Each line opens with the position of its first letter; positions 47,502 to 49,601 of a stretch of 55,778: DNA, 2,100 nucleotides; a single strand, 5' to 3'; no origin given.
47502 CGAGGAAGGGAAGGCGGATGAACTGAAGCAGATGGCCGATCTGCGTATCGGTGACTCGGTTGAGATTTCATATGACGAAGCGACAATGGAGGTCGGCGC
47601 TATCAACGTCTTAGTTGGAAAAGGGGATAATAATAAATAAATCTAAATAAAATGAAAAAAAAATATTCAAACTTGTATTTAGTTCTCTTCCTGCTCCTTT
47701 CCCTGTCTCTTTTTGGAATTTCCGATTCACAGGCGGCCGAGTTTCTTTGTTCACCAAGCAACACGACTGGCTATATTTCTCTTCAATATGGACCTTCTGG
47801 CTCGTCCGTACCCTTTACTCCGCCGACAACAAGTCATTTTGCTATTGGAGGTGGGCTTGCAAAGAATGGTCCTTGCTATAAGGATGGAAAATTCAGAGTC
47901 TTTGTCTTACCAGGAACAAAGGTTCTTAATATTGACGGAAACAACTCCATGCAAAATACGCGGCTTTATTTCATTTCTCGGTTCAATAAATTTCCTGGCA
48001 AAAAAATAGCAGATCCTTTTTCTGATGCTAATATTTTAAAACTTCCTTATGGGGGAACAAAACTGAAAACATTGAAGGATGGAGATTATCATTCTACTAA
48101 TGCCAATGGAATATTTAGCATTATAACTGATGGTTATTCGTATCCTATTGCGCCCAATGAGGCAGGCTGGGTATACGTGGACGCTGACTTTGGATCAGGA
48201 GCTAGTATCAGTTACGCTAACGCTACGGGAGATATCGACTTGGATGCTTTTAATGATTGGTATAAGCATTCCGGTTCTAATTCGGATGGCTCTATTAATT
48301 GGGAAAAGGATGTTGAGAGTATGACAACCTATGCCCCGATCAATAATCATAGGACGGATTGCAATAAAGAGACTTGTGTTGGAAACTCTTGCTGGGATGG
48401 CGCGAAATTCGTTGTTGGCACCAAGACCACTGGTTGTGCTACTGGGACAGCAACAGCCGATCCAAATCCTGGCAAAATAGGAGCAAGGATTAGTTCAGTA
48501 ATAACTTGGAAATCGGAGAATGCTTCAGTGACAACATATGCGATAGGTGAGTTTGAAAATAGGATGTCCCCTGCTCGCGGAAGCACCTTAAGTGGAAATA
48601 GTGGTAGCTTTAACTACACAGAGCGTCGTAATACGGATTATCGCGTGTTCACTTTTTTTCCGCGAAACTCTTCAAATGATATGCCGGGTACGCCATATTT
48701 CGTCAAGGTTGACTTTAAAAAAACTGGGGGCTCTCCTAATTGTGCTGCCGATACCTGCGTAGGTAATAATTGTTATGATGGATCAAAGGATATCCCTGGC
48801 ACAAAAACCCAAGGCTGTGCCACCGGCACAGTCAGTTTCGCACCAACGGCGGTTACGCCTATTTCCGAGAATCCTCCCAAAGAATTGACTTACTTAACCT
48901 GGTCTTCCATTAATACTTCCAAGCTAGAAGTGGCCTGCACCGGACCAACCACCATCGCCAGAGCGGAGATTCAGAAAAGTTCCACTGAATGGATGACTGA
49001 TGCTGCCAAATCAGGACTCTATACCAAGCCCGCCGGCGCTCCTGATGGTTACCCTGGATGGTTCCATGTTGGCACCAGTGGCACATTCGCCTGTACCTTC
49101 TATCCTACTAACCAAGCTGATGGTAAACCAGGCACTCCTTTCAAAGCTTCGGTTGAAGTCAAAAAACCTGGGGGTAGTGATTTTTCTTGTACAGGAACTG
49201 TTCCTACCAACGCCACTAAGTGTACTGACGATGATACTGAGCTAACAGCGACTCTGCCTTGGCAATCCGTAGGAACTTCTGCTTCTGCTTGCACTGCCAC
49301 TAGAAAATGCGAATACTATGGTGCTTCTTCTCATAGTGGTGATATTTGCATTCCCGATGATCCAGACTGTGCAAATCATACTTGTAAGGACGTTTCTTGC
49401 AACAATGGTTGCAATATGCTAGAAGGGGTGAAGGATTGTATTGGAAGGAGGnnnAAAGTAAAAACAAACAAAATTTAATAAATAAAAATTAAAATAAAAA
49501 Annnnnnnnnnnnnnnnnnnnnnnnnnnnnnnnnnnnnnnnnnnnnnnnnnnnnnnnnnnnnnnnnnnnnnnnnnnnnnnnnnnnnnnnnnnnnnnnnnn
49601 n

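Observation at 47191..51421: Recurring three-family surface cassette: Cys-rich A + Cys-rich B + small membrane-anchored S protein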

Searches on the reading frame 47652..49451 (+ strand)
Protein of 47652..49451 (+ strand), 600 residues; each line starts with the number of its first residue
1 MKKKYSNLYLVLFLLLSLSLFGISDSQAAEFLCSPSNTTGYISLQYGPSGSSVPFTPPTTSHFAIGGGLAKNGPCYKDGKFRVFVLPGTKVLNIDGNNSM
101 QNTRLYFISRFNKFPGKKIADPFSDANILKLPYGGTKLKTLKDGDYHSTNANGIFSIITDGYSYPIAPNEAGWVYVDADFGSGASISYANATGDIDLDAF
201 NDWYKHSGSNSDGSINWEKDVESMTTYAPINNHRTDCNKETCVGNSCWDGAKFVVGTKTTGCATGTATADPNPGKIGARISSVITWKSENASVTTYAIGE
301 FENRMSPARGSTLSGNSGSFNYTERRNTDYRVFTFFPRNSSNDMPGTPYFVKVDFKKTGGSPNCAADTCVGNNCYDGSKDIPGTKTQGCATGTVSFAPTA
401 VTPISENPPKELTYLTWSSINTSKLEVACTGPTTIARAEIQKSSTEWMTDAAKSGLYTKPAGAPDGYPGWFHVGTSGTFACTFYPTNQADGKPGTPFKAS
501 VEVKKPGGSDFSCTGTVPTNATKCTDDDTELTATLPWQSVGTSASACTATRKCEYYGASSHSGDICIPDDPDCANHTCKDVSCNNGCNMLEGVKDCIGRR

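Call 8: search_protein_families(library=pfam, proteins=[window:47652-49451:+], max_evalue=1)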
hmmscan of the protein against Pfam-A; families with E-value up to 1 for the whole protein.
window:47652-49451:+ (600 aa): 1 family
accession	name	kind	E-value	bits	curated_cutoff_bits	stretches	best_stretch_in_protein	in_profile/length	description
PF17789.7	MG4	-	0.093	13.4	24.7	0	492-510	11-29/95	Macroglobulin domain MG4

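Call 39: find_homologous_proteins(query=window:47652-49451:+, max_evalue=0.001)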
Query window:47652-49451:+ (600 aa): 17 proteins with E <= 0.001 among 8000 candidates.
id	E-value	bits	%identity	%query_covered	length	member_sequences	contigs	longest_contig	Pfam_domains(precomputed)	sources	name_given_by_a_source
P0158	0.0e+0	1403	100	100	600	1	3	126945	-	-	-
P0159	2.2e-74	269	59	24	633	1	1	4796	-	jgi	jgi:hypothetical protein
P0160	3.5e-73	265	36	40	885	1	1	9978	PF02012.27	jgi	jgi:hypothetical protein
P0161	8.4e-73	264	57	24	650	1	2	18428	-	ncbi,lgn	ncbi:MAG: hypothetical protein WAV73_03740 [Candidatus Moraniibacteriota bacterium]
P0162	4.3e-62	229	33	48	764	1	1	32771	-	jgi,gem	-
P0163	2.1e-55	207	45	40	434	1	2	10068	-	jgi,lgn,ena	jgi:hypothetical protein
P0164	3.0e-51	193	47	40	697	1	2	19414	-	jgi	jgi:hypothetical protein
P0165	1.8e-50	190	45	40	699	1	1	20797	-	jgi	jgi:hypothetical protein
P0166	1.2e-48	184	44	40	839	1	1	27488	-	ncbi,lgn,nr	ncbi:MAG: hypothetical protein NTY33_01035 [Candidatus Moranbacteria bacterium]|nr:hypothetical prot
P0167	2.7e-42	163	30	55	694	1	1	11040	-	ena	-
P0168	3.7e-40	156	32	47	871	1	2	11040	-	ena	-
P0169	3.2e-38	150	43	36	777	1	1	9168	-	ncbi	ncbi:MAG: hypothetical protein WAV64_04530 [Candidatus Moraniibacteriota bacterium]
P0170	6.7e-37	145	50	24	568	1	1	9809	-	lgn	-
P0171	1.6e-32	131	44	31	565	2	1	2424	-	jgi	jgi:hypothetical protein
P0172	5.9e-29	119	34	40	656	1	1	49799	-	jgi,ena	-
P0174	1.3e-23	102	36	40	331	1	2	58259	-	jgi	jgi:hypothetical protein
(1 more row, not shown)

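Call 40: find_encoding_contigs(protein=P0166, flank=5000, max_places=1)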
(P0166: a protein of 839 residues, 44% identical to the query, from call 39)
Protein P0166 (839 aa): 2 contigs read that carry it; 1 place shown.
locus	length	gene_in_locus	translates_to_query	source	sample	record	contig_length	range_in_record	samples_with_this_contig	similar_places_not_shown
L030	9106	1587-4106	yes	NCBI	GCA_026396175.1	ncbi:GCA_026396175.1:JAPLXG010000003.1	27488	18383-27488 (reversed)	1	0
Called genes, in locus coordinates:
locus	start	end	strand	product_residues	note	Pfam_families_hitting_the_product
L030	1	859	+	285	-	PF00112:Peptidase_C1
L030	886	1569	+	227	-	PF03891:DUF333 (faint)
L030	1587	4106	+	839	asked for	-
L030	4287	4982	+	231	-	-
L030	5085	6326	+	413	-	PF13406:SLT_2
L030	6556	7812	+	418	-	PF00275:EPSP_synthase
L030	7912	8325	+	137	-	PF13366:PDDEXK_3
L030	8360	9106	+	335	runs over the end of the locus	PF06723:MreB_Mbl, PF00022:Actin (weak), PF11104:PilM_2 (faint), PF00012:HSP70, PF14450:FtsA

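Call 41: find_encoding_contigs(protein=P0162, flank=5000, max_places=1)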
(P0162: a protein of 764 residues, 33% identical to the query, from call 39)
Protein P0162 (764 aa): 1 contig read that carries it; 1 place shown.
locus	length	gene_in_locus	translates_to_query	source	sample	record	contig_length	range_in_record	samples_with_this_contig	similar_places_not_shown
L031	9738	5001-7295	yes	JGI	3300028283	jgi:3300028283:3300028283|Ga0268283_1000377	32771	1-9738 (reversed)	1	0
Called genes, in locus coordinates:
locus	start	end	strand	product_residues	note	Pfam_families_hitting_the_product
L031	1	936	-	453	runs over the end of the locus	PF00772:DnaB, PF13481:AAA_25, PF03796:DnaB_C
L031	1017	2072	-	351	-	PF01207:Dus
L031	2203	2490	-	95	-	-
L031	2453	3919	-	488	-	PF01406:tRNA-synt_1e, PF01921:tRNA-synt_1f (faint), PF09334:tRNA-synt_1g (weak), PF09190:DALR_2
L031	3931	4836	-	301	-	PF01544:CorA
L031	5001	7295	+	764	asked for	-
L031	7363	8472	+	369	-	PF11104:PilM_2, PF14450:FtsA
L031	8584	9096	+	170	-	-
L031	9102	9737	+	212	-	?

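Call 42: find_encoding_contigs(protein=P0172, flank=6000, max_places=1)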
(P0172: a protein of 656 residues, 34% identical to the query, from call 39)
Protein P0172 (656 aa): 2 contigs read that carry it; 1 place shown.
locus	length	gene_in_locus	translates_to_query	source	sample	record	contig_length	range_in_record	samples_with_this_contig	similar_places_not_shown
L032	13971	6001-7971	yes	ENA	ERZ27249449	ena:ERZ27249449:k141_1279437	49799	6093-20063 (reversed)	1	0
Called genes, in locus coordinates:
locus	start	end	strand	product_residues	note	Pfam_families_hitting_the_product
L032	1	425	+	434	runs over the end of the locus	PF22694:CtpB_N-like (weak), PF00595:PDZ, PF13180:PDZ_2, PF17820:PDZ_6, PF03572:Peptidase_S41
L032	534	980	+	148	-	PF01281:Ribosomal_L9_N, PF03948:Ribosomal_L9_C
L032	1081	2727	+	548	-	PF06418:CTP_synth_N, PF00117:GATase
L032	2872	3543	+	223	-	-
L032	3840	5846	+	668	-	-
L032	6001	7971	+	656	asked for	-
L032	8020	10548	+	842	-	-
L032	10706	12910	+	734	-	-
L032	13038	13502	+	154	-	-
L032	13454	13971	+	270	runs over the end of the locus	PF00112:Peptidase_C1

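Call 46: search_protein_families(library=ncbifam, proteins=[window:47652-49451:+, P0164, P0172], max_evalue=0.1)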
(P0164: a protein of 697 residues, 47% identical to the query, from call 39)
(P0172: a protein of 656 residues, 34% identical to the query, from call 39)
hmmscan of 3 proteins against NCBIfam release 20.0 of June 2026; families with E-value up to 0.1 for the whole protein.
window:47652-49451:+ (600 aa): 0 families

P0164 (697 aa): 0 families

P0172 (656 aa): 0 families

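Call 55: search_solved_structures(query=window:47652-49451:+, max_evalue=1)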
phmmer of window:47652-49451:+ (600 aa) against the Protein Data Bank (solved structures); distinct sequences matched with E-value up to 1: 1.
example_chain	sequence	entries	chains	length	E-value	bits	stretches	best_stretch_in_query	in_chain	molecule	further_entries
4q3j_A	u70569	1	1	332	0.2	13.2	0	102-149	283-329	NFkB-p65-degrading zinc protease family protein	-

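Call 67: search_protein_families(library=pfam, proteins=[L030:4287-4979:+, L032:8020-10545:+, P0160, P0163, P0174], max_evalue=0.01)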
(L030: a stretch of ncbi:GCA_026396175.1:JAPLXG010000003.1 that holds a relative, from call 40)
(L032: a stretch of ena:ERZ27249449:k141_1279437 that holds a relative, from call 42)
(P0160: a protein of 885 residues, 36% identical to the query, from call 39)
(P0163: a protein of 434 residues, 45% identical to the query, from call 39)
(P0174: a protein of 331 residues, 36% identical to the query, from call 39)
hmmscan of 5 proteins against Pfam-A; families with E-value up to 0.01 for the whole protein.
L030:4287-4979:+ (231 aa): 0 families

L032:8020-10545:+ (842 aa): 1 family
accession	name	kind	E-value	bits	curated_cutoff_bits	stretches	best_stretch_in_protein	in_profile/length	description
PF01835.25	MG2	-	0.0077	17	32.8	0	650-728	3-81/96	MG2 domain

P0160 (885 aa): 5 families
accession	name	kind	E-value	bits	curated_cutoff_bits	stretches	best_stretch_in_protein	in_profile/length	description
PF02012.26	BNR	-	4.3e-06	26.4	27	0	317-327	1-11/12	BNR/Asp-box repeat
PF15899.11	BNR_6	-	2.6e-05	24.3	27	0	236-246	1-11/14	BNR-Asp box repeat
PF18911.6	PKD_4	-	0.00027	21.4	27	0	599-642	42-83/85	PKD domain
PF00801.26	PKD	-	0.00033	21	23.5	0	597-642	35-80/80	PKD domain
PF19755.4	DUF6242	-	0.0051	17.1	29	0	210-289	125-212/217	Domain of unknown function (DUF6242)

P0163 (434 aa): 0 families

P0174 (331 aa): 0 families

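Call 72: find_encoding_contigs(protein=P0161, flank=4000, max_places=1)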
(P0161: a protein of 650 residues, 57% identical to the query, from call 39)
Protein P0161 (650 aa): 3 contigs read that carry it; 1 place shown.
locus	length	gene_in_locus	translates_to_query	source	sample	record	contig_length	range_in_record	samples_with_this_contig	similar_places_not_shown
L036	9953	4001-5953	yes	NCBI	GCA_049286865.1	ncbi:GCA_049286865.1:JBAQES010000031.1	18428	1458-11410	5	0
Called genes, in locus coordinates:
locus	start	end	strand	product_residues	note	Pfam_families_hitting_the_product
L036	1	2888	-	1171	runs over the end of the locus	PF02811:PHP, PF07733:DNA_pol3_alpha, PF17657:DNA_pol3_finger, PF14579:HHH_6, PF01336:tRNA_anti-codon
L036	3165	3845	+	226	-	PF01351:RNase_HII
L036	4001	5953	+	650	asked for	-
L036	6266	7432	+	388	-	PF13439:Glyco_transf_4, PF20706:GT4-conflict, PF00534:Glycos_transf_1, PF13692:Glyco_trans_1_4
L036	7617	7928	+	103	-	PF00581:Rhodanese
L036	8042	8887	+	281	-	-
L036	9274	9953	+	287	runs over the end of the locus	PF00892:EamA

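Call 73: find_encoding_contigs(protein=P0174, flank=4000, max_places=1)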
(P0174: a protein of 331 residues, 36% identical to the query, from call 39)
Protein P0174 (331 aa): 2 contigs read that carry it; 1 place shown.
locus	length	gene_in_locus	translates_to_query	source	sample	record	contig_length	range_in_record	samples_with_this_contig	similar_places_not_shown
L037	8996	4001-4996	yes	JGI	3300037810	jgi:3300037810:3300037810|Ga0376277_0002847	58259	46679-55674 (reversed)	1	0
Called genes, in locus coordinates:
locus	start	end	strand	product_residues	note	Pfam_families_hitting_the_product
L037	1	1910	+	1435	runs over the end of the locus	-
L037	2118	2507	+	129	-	-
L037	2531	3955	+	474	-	PF15892:BNR_4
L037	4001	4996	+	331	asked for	-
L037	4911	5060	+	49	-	-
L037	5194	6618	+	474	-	-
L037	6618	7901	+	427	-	-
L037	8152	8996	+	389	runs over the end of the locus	PF13439:Glyco_transf_4, PF20706:GT4-conflict, PF00534:Glycos_transf_1, PF13692:Glyco_trans_1_4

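Call 74: find_encoding_contigs(protein=P0167, flank=6000, max_places=1)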
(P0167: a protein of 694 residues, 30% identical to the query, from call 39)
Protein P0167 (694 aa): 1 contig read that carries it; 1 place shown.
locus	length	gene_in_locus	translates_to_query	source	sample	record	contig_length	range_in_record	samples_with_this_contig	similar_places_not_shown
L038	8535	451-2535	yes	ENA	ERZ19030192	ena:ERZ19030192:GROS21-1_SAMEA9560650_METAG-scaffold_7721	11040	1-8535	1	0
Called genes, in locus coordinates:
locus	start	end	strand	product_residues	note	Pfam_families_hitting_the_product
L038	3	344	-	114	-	?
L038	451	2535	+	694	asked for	-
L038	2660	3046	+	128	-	-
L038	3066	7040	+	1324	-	PF00657:Lipase_GDSL, PF13472:Lipase_GDSL_2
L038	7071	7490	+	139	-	-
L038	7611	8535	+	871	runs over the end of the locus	-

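Call 84: search_protein_families(library=pfam, proteins=[L038:2660-3043:+, L038:7071-7487:+, L037:2118-2504:+], max_evalue=10)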
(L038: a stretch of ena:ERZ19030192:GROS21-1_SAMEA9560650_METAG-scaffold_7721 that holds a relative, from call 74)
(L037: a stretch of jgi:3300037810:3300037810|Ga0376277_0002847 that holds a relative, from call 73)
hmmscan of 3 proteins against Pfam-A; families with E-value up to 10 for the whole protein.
L038:2660-3043:+ (128 aa): 3 families
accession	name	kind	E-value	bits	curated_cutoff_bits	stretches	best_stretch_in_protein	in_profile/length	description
PF21897.1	DUF6919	-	0.0086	16.7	27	1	29-127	67-163/183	Domain of unknown function (DUF6919)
PF22003.2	MrkDrd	-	0.02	15.1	27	1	36-76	39-78/142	MrkD-like receptor binding domain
PF15038.11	Jiraiya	-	0.13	12.3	27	1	10-68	65-120/169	Jiraiya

L038:7071-7487:+ (139 aa): 3 families
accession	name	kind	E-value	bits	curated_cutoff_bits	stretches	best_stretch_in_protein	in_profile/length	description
PF05961.16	Chordopox_A13L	-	0.076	13.7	24.1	1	9-45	6-42/69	Chordopoxvirus A13L protein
PF13807.11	GNVR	-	0.25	11.7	27.7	1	98-124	23-52/82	G-rich domain on putative tyrosine kinase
PF13763.11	DUF4167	-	0.26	12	25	1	41-87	9-56/78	Domain of unknown function (DUF4167)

L037:2118-2504:+ (129 aa): 2 families
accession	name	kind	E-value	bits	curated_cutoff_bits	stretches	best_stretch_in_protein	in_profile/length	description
PF04595.18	Pox_I6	-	0.13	11.6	27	1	5-90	44-136/320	Poxvirus I6-like family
PF16110.10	DUF4828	-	0.22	12.5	23.3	1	44-94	21-71/79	Domain of unknown function (DUF4828)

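Call 88: predict_structure(alignment_id=A6)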
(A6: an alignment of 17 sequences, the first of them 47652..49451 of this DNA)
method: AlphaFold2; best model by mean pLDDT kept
length: 600 residues; sequences in the alignment: 17
mean_pLDDT: 64.8   pTM: 0.39
mean pLDDT of the five models: 64.8, 62.7, 62.1, 60.7, 59.5
residues with pLDDT >= 90: 91; 70-90: 222; 50-70: 77; < 50: 210
segments of 3 or more residues with pLDDT < 50: 1-4, 18-38, 48-53, 70-72, 231-330, 337-340, 342-347, 354-356, 509-565
pLDDT, mean of each block of 10 residues (from residue 1): 55 61 37 48 55 59 66 58 86 85 81 70 74 84 86 83 77 86 78 86 78 72 58 33 30 30 29 30 33 32 29 33 42 50 48 53 85 84 91 95 75 92 96 89 94 85 86 88 95 94 73 33 31 29 32 30 59 91 88 75
secondary structure, 60 per line:
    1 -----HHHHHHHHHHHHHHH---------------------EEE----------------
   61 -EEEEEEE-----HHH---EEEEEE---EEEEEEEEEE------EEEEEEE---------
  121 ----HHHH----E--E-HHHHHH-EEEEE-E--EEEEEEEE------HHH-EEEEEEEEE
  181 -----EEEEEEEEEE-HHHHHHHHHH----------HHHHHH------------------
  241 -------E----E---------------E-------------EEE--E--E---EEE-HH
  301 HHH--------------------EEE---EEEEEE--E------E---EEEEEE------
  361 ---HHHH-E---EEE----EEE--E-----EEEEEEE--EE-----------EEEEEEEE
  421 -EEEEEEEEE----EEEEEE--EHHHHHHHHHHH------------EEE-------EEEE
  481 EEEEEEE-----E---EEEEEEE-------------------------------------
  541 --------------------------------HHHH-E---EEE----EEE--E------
elements in order: H6-20 E42-44 E62-68 E80-85 E89-98 E105-111 H125-128 H138-143 E145-149 E154-161 E172-180 E186-195 H197-206 H217-222 E283-285 E295-297 H299-303 E324-326 E330-335 E349-354 H364-367 E373-375 E380-382 E391-397 E413-420 E422-430 E435-440 H444-454 E467-469 E477-487 E497-503 H573-576 E582-584 E589-591

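Call 92: fold_search(model_id=the predicted structure, library=pdb)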
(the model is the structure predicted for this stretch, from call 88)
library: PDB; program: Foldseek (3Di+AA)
matches with E <= 10: 1103; with E <= 0.001: 1
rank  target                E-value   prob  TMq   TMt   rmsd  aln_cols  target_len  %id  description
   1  4m4p_A                4.2e-04  0.41  0.11  0.12  35.8       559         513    8  Crystal structure of EPHA4 ectodomain (released 2013-10-30)
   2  9fyn                  9.4e-03  0.54  0.11  0.09  13.6       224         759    8  Lacto-N-biosidase from Trueperella pyogenes (released 2024-10-09)
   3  9e7m_Ja               9.4e-03  0.13  0.09  0.07  47.2       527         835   10  In situ cryoEM structure of bacteriophage Ur-lambda tail tip complex (released 2025-11-05)
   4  3do7_A                1.1e-02  0.47  0.10  0.17  12.7       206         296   11  X-ray structure of a NF-kB p52/RelB/DNA complex (released 2009-07-21)
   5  5lf2_B                1.3e-02  0.77  0.11  0.19  13.3       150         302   11  Crystal structure of laminin beta2 LE5-LF-LE6 (released 2016-07-27)
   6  4zmt_D                1.9e-02  0.44  0.11  0.23  15.1       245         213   11  Crystal structure of human P-cadherin (ss-X-dimer-long) (released 2016-09-07)
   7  8oq3_A                1.9e-02  0.41  0.14  0.06  22.1       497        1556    8  Structure of methylamine treated human complement C3 (released 2024-02-21)
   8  6egu_B                2.2e-02  0.11  0.10  0.13  33.8       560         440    8  Structure of RVFV envelope protein Gc in postfusion conformation in complex with 1,2-dipropionyl-sn-glycero-3-phosphoc (released 2017-11-01)
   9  8cka_B                2.3e-02  0.75  0.12  0.17  15.2       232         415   10  Deinococcus radidurans HPI S-layer (released 2023-04-19)
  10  3nrp_B                3.0e-02  0.33  0.09  0.24  21.1       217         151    7  Crystal structure of 'as isolated' uropathogenic E. coli strain F11 FetP recombinantly expressed in the periplasm of E (released 2011-05-18)
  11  8d82_A                3.4e-02  0.63  0.12  0.12  14.6       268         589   10  Cryo-EM structure of human IL-6 signaling complex in detergent: model containing full extracellular domains (released 2023-03-29)
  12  8yyt_A                4.0e-02  0.89  0.12  0.10  11.9       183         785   10  Cryo-EM structure of the complex IR with four insulin (released 2025-04-09)
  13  5jr2_D                4.2e-02  0.54  0.10  0.29  13.2       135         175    8  Crystal structure of the EphA4 LBD in complex with APYd3 peptide inhibitor (released 2016-07-06)
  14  8htt_B                4.2e-02  0.30  0.10  0.14  11.9       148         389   11  Cryo-EM structure of human TMEM87A, gluconate-bound (released 2023-12-27)
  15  6rur_A                4.4e-02  0.16  0.12  0.11  21.3       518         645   10  Structure of the SCIN stabilized C3bBb convertase bound to properdin (released 2019-08-21)
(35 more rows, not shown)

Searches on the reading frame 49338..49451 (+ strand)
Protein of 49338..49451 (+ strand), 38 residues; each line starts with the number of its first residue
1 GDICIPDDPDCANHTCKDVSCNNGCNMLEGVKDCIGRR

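Call 70: find_related_loci(query=A5, collection=genome_contigs, flank=4000)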
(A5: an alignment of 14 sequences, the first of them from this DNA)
Query A5 (38 aa) in genome_contigs; peptide patterns used: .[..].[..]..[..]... (x = any residue, [..] = any of these).
5 stretches matched a pattern; 3 encode a relative of the query (tblastn E <= 1e-3); 3 distinct loci.
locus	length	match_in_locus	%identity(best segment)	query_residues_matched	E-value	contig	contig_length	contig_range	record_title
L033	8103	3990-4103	66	1-38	2e-16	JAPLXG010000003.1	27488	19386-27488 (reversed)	MAG: Candidatus Moraniibacteriota bacterium isolate LacPavin_0818_WC55_MAG_41_28 LacPavin_0818_WC55_scaffold_491858, who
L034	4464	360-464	66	4-38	2e-12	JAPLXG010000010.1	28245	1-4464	MAG: Candidatus Moraniibacteriota bacterium isolate LacPavin_0818_WC55_MAG_41_28 LacPavin_0818_WC55_scaffold_51437, whol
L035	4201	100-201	56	4-37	3e-8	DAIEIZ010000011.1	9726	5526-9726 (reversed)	MAG TPA_asm: Candidatus Moraniibacteriota bacterium isolate clean1036 k141_3144690, whole genome shotgun sequence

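Call 99: find_related_loci(query=A5, collection=viral_contigs, flank=3000)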
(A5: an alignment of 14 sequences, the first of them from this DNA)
Query A5 (38 aa) in viral_contigs; peptide patterns used: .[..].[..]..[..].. (x = any residue, [..] = any of these).
1 stretches matched a pattern, but none encodes a relative of the query by tblastn (E <= 1e-3).
